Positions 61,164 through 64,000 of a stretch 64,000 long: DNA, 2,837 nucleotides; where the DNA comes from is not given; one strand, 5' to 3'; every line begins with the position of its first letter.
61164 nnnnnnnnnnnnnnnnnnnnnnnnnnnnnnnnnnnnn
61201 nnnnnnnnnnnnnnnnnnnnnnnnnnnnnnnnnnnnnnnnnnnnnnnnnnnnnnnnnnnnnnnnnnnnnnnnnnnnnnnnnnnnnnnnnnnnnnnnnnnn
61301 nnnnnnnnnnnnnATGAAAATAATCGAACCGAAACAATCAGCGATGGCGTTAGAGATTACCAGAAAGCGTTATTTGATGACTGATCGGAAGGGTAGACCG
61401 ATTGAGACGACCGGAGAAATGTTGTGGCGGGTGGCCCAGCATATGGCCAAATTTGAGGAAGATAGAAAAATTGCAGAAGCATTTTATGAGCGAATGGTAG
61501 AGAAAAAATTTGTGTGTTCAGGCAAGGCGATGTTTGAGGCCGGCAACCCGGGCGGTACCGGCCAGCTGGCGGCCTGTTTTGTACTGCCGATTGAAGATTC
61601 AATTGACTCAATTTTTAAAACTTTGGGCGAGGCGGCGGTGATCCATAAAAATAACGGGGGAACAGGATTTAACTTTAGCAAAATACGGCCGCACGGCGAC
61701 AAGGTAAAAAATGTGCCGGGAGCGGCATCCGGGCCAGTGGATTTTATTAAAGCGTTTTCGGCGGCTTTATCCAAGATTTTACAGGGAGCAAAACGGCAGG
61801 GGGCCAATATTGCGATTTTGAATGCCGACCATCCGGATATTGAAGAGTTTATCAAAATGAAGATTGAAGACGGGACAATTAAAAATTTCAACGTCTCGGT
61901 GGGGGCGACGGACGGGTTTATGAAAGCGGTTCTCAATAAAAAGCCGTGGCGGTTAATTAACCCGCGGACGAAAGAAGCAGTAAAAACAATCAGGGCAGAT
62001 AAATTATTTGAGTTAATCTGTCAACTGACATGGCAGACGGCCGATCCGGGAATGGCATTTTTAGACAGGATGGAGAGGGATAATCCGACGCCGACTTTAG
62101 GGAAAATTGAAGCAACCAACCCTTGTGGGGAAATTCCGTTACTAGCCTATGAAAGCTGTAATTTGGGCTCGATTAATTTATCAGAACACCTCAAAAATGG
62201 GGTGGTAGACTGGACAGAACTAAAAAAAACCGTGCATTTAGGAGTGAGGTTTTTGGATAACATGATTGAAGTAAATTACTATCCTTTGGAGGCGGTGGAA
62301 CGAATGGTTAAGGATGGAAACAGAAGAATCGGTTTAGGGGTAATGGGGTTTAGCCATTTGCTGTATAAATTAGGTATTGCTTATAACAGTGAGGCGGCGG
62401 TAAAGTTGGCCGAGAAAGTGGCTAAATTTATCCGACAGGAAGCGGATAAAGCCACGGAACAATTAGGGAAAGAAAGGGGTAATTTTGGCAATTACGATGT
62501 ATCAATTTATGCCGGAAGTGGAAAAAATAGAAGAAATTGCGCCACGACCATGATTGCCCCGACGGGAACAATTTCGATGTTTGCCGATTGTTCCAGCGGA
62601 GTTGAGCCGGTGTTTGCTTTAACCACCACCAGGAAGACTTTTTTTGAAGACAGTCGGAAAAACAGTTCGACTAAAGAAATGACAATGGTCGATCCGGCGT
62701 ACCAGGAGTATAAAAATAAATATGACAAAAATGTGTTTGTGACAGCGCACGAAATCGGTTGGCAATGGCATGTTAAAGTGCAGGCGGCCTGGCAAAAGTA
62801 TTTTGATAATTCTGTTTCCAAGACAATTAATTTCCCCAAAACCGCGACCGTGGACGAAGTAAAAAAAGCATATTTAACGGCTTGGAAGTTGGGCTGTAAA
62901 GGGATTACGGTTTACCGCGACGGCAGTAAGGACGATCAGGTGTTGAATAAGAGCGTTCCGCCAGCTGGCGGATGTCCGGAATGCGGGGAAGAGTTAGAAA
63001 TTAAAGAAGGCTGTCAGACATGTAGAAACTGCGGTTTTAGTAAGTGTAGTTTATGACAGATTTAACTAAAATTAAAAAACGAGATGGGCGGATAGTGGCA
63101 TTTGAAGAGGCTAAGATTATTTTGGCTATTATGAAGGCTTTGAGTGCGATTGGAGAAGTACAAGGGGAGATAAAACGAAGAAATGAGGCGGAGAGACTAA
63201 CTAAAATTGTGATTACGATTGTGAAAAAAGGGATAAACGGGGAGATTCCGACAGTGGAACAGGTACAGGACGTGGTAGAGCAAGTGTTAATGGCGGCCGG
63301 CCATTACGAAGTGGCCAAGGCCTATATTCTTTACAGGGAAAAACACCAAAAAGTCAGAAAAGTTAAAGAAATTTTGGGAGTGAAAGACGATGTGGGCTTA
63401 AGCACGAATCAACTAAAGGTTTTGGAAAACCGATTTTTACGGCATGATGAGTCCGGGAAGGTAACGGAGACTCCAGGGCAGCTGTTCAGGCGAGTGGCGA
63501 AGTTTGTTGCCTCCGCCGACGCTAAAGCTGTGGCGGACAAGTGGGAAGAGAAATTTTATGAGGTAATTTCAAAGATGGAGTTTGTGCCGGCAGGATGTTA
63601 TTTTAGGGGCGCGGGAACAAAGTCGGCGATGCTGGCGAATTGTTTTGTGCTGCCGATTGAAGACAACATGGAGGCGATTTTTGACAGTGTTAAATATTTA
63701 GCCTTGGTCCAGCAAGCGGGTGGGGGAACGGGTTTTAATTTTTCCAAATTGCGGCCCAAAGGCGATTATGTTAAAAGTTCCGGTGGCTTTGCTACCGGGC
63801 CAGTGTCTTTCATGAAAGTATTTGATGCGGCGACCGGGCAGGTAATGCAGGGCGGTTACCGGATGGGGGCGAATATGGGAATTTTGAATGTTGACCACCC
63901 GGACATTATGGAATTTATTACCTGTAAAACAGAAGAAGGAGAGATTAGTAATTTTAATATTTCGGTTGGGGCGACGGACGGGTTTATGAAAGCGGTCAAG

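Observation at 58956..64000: nrdR followed by three tandem, translationally coupled class II (B12-dependent) ribonucleotide reductase paralogs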

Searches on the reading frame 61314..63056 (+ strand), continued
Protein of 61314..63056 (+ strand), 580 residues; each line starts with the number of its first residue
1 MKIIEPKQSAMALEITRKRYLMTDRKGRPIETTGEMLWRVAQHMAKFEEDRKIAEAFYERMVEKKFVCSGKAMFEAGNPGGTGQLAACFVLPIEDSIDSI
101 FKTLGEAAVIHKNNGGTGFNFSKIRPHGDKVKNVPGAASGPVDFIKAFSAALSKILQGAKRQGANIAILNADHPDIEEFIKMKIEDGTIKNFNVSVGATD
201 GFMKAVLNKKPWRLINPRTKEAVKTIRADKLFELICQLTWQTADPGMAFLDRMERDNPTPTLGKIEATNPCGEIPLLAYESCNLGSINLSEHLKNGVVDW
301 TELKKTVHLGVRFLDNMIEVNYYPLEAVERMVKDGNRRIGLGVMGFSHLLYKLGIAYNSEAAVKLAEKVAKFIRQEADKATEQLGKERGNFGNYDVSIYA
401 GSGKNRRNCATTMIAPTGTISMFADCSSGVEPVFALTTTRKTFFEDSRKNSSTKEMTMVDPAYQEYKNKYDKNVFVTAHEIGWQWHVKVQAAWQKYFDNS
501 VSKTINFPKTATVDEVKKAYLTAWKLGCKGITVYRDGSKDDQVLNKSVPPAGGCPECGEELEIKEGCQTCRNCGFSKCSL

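Call 59: find_related_loci(query=A2, collection=metagenome_contigs, flank=10000)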
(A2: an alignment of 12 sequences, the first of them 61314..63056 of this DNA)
Query A2 (580 aa) in metagenome_contigs; peptide patterns used: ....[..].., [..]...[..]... (x = any residue, [..] = any of these).
551 stretches matched a pattern; 111 encode a relative of the query (tblastn E <= 1e-3); the best 80 are kept; 79 distinct loci.
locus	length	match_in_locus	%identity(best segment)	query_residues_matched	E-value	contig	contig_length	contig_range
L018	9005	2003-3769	81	1-580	0e+0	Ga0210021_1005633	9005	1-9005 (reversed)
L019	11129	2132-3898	81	1-580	0e+0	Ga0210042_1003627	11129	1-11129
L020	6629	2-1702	84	22-580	0e+0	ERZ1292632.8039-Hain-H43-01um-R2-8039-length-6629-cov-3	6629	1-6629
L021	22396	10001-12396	80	1-580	0e+0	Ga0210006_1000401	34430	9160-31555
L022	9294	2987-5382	80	1-580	0e+0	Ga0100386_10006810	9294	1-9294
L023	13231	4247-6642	80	1-580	0e+0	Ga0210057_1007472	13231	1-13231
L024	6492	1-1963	79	1-580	0e+0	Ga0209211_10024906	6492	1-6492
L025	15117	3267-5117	70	1-580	0e+0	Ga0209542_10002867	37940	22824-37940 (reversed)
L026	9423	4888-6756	69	1-578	0e+0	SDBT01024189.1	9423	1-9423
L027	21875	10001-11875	69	1-580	0e+0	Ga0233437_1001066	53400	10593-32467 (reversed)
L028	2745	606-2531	60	2-580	0e+0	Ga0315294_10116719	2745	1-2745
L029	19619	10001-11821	62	2-578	0e+0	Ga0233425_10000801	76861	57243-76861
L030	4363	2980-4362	82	1-454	0e+0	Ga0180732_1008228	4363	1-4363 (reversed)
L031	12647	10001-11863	62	2-578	0e+0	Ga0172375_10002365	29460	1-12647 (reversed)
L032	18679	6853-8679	62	2-578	0e+0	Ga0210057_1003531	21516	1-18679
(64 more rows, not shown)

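Call 79: list_cluster_members(proteins=[P0241])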
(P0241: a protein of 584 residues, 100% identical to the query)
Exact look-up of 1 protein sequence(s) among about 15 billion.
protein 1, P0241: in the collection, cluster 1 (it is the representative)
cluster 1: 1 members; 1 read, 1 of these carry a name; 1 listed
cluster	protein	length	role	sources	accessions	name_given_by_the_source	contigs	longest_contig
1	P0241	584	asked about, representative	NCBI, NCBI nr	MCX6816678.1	MAG: adenosylcobalamin-dependent ribonucleoside-diphosphate reductase [Candidatus ... | adenosylcobalamin-dependent ribonucleoside-diphosphate reductase [Candidatus ...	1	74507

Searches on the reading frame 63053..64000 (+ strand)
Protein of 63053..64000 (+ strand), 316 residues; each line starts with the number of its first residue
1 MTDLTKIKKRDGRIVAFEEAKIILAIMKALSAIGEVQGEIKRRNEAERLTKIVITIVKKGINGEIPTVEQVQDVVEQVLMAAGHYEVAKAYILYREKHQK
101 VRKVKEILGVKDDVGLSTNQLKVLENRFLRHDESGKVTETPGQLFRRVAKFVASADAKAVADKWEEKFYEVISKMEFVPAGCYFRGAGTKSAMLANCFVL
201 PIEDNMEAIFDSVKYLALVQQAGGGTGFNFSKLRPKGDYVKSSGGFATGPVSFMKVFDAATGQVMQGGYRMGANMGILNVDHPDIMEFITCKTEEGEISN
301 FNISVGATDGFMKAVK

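Call 6: search_protein_families(library=pfam, proteins=[window:63053-64000:+])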
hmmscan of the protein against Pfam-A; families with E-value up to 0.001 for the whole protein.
window:63053-64000:+ (316 aa): 3 families
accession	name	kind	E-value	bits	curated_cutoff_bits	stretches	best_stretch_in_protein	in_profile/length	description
PF02867.20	Ribonuc_red_lgC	-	1.4e-38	133.2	23.9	1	196-316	2-126/523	Ribonucleotide reductase, barrel domain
PF03477.21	ATP-cone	-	3.3e-21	76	25.8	1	6-99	2-87/88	ATP cone domain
PF00317.26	Ribonuc_red_lgN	-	5.1e-17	62.2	28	1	116-191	3-76/77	Ribonucleotide reductase, all-alpha domain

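Call 7: search_protein_families(library=ncbifam, proteins=[window:63053-64000:+])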
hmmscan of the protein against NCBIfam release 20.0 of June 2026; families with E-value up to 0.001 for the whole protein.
window:63053-64000:+ (316 aa): 23 families
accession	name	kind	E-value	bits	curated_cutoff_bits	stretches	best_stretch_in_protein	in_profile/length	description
NF005010.0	PRK06406.1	subfamily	6.6e-100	335.5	1125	2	160-315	215-371/771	vitamin B12-dependent ribonucleotide reductase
NF006417.0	PRK08665.1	equivalog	5.3e-84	282.9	961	1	112-316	8-216/759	vitamin B12-dependent ribonucleotide reductase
TIGR02504.1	NrdJ_Z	equivalog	2.1e-68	231.4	399.95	1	121-316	2-206/606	adenosylcobalamin-dependent ribonucleoside-diphosphate reductase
NF006207.0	PRK08332.1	equivalog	3e-62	210.4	2400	3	5-152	4-151/1684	vitamin B12-dependent ribonucleotide reductase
NF005544.0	PRK07207.1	equivalog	8.4e-43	146.3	965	2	115-297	295-474/965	ribonucleoside-diphosphate reductase subunit alpha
NF009028.0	PRK12364.1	equivalog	1.6e-41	142.2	1377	2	118-297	238-416/842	ribonucleoside-diphosphate reductase subunit alpha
TIGR02506.1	NrdE_NrdA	equivalog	1.3e-36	126.3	341.05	1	121-316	4-205/616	ribonucleoside-diphosphate reductase subunit alpha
NF009029.0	PRK12365.1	equivalog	9.7e-36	123.1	1350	2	106-297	368-557/1046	ribonucleoside-diphosphate reductase subunit alpha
NF006577.0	PRK09102.1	equivalog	3.2e-32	111.6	620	1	102-316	11-216/604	ribonucleoside-diphosphate reductase subunit alpha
NF005101.0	PRK06539.1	equivalog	9e-31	106.6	988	1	50-315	81-349/822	ribonucleoside-diphosphate reductase subunit alpha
NF006279.0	PRK08447.1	equivalog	1.4e-30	106.4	1082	1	105-297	126-316/789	ribonucleoside-diphosphate reductase subunit alpha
NF005122.0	PRK06556.1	equivalog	5.3e-30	103.9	859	1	166-296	130-260/960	vitamin B12-dependent ribonucleotide reductase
NF005991.0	PRK08115.1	equivalog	3.6e-27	94.7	854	1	143-304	133-297/858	vitamin B12-dependent ribonucleotide reductase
NF005483.0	PRK07088.1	equivalog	1.9e-26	92.5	1214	1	86-297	128-339/764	ribonucleoside-diphosphate reductase subunit alpha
NF005401.0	PRK06948.1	subfamily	1.6e-24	86.5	906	1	123-316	20-214/604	ribonucleotide reductase-like protein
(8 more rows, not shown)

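Call 14: find_homologous_proteins(query=window:63053-64000:+, max_evalue=1e-20)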
Query window:63053-64000:+ (316 aa): 2787 proteins with E <= 1e-20 among 5669 candidates; the best 120 are listed.
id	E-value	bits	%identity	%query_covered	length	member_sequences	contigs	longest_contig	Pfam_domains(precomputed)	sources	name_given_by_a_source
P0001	1.0e-146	506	84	86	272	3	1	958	PF02867.21,PF00317.27,PF03477.22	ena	-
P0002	9.4e-129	447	80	78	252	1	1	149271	PF02867.21,PF00317.27,PF03477.22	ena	-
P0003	6.6e-118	411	63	99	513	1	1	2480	PF02867.21,PF00317.27,PF03477.22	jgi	jgi:ribonucleoside-diphosphate reductase alpha chain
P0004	2.4e-116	406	62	99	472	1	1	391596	PF02867.21,PF00317.27,PF03477.22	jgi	jgi:ribonucleoside-diphosphate reductase alpha chain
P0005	3.1e-114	399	61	99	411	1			PF02867.21,PF00317.27,PF03477.22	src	-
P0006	1.3e-112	394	61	99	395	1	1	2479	PF02867.21,PF00317.27,PF03477.22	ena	-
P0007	1.3e-112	394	61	99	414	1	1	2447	PF02867.21,PF00317.27,PF03477.22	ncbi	ncbi:hypothetical protein COS52_01640, partial [Candidatus Roizmanbacteria bacterium CG03_land_8_20_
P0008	4.3e-112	392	64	95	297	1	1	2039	PF02867.21,PF00317.27,PF03477.22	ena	-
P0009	5.9e-112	392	61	99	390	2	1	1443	PF02867.21,PF00317.27,PF03477.22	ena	-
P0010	5.3e-102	359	65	81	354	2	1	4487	PF02867.21,PF00317.27,PF03477.22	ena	-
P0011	1.2e-100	355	55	100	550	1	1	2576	PF02867.21,PF00317.27,PF03477.22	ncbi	ncbi:MAG: adenosylcobalamin-dependent ribonucleoside-diphosphate reductase, partial [Thermoproteota 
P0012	3.3e-100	353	54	99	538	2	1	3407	PF02867.21,PF00317.27,PF03477.22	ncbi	ncbi:adenosylcobalamin-dependent ribonucleoside-diphosphate reductase, partial [Candidatus Bathyarch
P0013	8.6e-99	349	57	92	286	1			PF02867.21,PF00317.27,PF03477.22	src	-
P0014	1.1e-98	348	55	98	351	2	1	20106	PF02867.21,PF00317.27,PF03477.22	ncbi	ncbi:MAG: ribonucleotide reductase N-terminal alpha domain-containing protein, partial [Candidatus B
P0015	1.1e-97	345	53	99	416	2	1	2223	PF02867.21,PF00317.27,PF03477.22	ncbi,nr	ncbi:MAG: adenosylcobalamin-dependent ribonucleoside-diphosphate reductase, partial [archaeon]|nr:ad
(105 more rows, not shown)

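Call 15: find_encoding_contigs(protein=P0002, flank=10000, max_places=4)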
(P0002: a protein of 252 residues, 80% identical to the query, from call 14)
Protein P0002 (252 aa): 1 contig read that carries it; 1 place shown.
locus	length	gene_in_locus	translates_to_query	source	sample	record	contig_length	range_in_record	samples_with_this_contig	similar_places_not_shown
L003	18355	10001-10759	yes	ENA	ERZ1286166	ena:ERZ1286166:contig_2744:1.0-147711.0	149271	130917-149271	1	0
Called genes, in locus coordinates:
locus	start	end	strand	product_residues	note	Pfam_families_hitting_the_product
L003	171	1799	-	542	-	PF00912:Transgly, PF00905:Transpeptidase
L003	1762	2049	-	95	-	PF00912:Transgly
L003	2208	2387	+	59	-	-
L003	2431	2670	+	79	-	-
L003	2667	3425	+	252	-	PF18915:DUF5667, PF14478:DUF4430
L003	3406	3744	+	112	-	PF20221:DUF6580 (weak)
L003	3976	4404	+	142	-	-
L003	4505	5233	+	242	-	-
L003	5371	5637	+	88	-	-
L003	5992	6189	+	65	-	PF03477:ATP-cone (weak)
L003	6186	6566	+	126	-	PF00317:Ribonuc_red_lgN, PF02867:Ribonuc_red_lgC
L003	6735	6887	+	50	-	-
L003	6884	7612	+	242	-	PF02867:Ribonuc_red_lgC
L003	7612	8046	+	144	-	PF02867:Ribonuc_red_lgC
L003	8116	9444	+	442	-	PF00317:Ribonuc_red_lgN, PF02867:Ribonuc_red_lgC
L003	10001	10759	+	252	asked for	PF03477:ATP-cone (weak), PF00317:Ribonuc_red_lgN, PF02867:Ribonuc_red_lgC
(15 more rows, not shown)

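Call 16: find_encoding_contigs(protein=P0004, flank=10000, max_places=4)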
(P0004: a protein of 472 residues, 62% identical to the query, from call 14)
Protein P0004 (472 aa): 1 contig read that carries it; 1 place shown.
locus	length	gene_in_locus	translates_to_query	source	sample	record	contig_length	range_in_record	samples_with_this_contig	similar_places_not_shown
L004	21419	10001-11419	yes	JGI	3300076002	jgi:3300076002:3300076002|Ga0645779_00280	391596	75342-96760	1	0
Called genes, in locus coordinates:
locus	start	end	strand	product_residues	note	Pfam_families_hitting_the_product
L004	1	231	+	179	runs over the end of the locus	-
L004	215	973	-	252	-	-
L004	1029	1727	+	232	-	PF02517:Rce1-like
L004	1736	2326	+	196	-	-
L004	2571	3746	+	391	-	-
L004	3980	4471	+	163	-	PF22811:Zn_ribbon_NrdR, PF03477:ATP-cone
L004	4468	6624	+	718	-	PF00317:Ribonuc_red_lgN, PF02867:Ribonuc_red_lgC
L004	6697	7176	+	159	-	PF00293:NUDIX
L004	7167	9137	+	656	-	PF00317:Ribonuc_red_lgN, PF02867:Ribonuc_red_lgC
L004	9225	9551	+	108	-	-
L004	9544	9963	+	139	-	PF12643:MazG-like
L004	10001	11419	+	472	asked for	PF03477:ATP-cone, PF00317:Ribonuc_red_lgN, PF02867:Ribonuc_red_lgC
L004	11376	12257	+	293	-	PF02867:Ribonuc_red_lgC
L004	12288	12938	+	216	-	PF02545:Maf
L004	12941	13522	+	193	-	PF02572:CobA_CobO_BtuR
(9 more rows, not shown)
